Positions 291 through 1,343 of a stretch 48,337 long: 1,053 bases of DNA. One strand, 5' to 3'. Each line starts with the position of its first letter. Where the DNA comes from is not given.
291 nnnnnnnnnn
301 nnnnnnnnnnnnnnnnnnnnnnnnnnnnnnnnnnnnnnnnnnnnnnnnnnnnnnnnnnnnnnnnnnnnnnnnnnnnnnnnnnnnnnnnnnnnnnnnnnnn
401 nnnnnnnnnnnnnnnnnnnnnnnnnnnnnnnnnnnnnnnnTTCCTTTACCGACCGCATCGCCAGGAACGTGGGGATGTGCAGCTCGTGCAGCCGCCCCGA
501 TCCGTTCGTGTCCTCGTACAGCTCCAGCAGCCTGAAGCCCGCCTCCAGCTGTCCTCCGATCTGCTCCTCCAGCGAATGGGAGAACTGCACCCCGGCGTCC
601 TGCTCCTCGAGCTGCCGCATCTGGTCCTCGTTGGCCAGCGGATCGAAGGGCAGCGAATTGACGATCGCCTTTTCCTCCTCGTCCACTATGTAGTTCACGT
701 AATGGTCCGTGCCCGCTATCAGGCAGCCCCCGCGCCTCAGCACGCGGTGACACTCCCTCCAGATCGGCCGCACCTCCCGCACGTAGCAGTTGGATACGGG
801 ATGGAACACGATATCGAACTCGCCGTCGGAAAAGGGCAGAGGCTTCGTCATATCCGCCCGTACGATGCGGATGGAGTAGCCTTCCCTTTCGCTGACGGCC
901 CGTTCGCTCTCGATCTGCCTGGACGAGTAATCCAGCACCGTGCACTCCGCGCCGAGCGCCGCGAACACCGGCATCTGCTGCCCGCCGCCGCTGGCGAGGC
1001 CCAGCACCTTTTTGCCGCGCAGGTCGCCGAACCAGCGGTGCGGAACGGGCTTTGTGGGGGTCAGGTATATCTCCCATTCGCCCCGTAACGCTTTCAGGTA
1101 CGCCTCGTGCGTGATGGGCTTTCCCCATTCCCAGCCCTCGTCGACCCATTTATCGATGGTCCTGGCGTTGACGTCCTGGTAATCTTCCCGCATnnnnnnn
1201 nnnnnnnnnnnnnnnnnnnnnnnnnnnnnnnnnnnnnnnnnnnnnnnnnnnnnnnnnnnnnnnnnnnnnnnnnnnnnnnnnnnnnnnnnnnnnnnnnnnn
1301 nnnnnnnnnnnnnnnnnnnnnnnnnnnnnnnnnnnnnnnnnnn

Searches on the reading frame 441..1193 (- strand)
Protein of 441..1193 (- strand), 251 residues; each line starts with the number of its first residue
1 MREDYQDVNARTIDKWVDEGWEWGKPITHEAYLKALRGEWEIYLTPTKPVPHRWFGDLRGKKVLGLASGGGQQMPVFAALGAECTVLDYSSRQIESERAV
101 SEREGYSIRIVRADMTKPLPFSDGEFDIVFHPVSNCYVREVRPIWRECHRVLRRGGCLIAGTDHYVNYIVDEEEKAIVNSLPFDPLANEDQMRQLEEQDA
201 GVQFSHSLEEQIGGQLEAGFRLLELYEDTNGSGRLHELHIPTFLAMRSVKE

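Call 38: find_encoding_contigs(protein=window:441-1193:-, flank=10000, max_places=10)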
Protein window:441-1193:- (251 aa): 1 contig read that carries it; 1 place shown.
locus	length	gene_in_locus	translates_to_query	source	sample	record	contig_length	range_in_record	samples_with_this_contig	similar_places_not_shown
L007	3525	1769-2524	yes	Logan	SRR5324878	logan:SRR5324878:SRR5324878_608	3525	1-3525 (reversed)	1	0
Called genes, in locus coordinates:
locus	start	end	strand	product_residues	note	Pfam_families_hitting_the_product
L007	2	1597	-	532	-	?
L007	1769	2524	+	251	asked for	PF13649:Methyltransf_25, PF13847:Methyltransf_31, PF08241:Methyltransf_11, PF08242:Methyltransf_12 (weak)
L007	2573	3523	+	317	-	?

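Call 54: search_protein_families(library=padloc, alignment_id=A3, max_evalue=0.00001)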
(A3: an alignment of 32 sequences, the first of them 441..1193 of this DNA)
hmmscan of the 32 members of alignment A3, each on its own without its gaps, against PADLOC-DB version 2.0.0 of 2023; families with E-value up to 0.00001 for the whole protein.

A. member 1, window:441-1193:- (251 aa): 1 family
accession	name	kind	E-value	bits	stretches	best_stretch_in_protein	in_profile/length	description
PDLC04134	mad2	-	5.6e-11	39.9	1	54-170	286-404/492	mads_2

B. families by the number of members that match (of 32 scanned): 16 families
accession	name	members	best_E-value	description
PDLC04134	mad2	2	2.8e-11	mads_2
PDLC04135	mad3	1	1.1e-64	mads_3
PDLC04140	mad8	1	1.3e-29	mads_8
PDLC02980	AriA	1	9.6e-18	-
PDLC02903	pVip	1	4e-14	Viperins not associated with kinases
PDLC02904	pVip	1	5.8e-11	Viperins associated with kinases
PDLC02914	ATPase-Toprim_I-B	1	5.9e-11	-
PDLC03878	NsnB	1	1.1e-10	-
PDLC02979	AriA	1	6.5e-09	-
PDLC02335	AbiLi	1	2.2e-08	AbiLi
PDLC00075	GajA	1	1.1e-07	AAA ATPase domain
PDLC04164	AriA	1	2.4e-07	-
PDLC04213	HEC-02A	1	7.9e-07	-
PDLC04176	HEC-01A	1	3.8e-06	-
PDLC04214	HEC-02A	1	5.2e-06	-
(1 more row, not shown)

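Call 55: search_protein_families(library=pfam, alignment_id=A3, max_evalue=0.00001)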
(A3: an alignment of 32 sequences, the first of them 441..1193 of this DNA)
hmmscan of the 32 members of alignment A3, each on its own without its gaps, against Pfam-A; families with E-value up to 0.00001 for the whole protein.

A. member 1, window:441-1193:- (251 aa): 4 families
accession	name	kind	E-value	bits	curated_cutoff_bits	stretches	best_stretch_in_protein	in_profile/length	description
PF08241.18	Methyltransf_11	-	8.4e-18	65.3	21.2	1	65-159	2-94/95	Methyltransferase domain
PF13649.12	Methyltransf_25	-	1.9e-13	51.3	27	1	63-156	1-97/97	Methyltransferase domain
PF13847.12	Methyltransf_31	-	1e-08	35.4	27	1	60-162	4-111/145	Methyltransferase domain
PF08242.18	Methyltransf_12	-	9.4e-06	26.7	30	0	66-158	3-98/98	Methyltransferase domain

B. families by the number of members that match (of 32 scanned): 47 families (the first 25 are shown)
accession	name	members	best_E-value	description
PF04055.27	Radical_SAM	3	1.5e-27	Radical SAM superfamily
PF03009.23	GDPD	2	1.8e-21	Glycerophosphoryl diester phosphodiesterase family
PF02446.23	Glyco_hydro_77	1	2.5e-136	4-alpha-glucanotransferase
PF00183.23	HSP90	1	4.7e-103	Hsp90 protein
PF10609.15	ParA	1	2.6e-85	NUBPL iron-transfer P-loop NTPase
PF00005.33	ABC_tran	1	5.5e-67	ABC transporter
PF13561.12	adh_short_C2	1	1.5e-62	Enoyl-(Acyl carrier protein) reductase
PF00106.31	adh_short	1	2.5e-59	short chain dehydrogenase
PF03602.21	Cons_hypoth95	1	8.3e-50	Conserved hypothetical protein 95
PF02361.21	CbiQ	1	9.7e-50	Cobalt transport protein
PF07690.21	MFS_1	1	2.1e-48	Major Facilitator Superfamily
PF00768.25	Peptidase_S11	1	1.7e-40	D-alanyl-D-alanine carboxypeptidase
PF01261.30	AP_endonuc_2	1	3.2e-38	Xylose isomerase-like TIM barrel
PF00884.28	Sulfatase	1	5.4e-37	Sulfatase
PF03466.25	LysR_substrate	1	3.1e-34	LysR substrate binding domain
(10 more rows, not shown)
